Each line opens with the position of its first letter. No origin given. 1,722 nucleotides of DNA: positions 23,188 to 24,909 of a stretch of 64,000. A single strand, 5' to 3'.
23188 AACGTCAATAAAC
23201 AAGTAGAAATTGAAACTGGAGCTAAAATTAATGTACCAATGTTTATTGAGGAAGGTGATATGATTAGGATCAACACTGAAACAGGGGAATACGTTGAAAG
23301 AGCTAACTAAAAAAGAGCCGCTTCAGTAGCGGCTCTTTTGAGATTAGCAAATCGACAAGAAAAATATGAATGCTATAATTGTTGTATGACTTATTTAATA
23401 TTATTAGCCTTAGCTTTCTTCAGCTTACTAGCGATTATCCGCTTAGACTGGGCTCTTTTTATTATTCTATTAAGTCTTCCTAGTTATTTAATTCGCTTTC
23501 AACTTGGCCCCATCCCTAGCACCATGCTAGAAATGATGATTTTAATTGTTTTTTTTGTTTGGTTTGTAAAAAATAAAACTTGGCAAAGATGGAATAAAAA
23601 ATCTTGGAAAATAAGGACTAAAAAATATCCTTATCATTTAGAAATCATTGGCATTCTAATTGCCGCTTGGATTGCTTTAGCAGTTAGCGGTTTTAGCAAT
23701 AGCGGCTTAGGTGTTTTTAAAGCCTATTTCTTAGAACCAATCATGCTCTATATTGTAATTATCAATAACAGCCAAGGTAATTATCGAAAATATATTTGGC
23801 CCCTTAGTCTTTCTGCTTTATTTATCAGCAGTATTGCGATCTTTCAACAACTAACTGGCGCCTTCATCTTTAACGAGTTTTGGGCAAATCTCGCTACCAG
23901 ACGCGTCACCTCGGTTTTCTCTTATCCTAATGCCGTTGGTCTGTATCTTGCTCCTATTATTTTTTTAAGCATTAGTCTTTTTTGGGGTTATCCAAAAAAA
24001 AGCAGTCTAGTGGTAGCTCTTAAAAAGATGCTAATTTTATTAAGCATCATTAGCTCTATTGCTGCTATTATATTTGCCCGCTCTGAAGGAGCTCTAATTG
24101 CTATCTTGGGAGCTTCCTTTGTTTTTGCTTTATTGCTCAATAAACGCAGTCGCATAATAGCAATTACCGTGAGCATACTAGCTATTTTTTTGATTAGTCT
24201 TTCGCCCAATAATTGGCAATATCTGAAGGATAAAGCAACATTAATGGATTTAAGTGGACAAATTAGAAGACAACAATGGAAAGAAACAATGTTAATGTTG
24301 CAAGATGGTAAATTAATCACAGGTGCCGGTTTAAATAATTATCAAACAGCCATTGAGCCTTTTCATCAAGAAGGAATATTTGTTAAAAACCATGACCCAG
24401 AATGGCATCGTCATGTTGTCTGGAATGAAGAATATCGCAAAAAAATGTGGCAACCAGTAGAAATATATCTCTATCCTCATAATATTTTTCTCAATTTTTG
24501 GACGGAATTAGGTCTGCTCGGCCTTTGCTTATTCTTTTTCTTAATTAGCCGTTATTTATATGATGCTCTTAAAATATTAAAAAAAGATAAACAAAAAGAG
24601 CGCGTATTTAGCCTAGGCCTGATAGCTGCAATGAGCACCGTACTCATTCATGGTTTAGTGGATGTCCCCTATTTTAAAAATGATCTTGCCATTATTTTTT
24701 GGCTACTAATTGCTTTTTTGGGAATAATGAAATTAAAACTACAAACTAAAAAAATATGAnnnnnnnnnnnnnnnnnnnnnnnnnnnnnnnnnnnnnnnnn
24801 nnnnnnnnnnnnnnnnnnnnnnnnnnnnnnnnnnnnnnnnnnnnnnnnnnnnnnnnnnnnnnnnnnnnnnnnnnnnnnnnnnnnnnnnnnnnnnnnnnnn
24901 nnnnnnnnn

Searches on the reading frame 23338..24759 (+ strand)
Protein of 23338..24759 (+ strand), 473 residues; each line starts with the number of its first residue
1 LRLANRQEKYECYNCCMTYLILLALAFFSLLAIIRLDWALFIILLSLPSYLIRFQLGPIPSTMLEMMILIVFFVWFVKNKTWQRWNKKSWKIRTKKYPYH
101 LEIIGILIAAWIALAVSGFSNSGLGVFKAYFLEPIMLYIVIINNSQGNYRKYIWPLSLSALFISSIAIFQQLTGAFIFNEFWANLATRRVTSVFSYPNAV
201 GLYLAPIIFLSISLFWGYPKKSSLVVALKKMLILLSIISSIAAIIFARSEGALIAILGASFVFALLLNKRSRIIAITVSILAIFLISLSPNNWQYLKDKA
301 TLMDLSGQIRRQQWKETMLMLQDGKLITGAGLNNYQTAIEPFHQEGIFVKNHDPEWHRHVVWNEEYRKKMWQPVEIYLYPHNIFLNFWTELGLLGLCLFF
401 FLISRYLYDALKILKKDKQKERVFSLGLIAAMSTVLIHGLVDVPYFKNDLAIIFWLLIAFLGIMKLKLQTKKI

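Call 18: search_protein_families(library=pfam, proteins=[window:23338-24759:+], max_evalue=0.00001)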
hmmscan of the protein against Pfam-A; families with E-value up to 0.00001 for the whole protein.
window:23338-24759:+ (473 aa): 1 family
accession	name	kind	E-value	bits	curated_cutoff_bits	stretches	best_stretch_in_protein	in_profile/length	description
PF04932.20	Wzy_C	-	1.9e-16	60.7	31.7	1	236-400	2-149/149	O-Antigen ligase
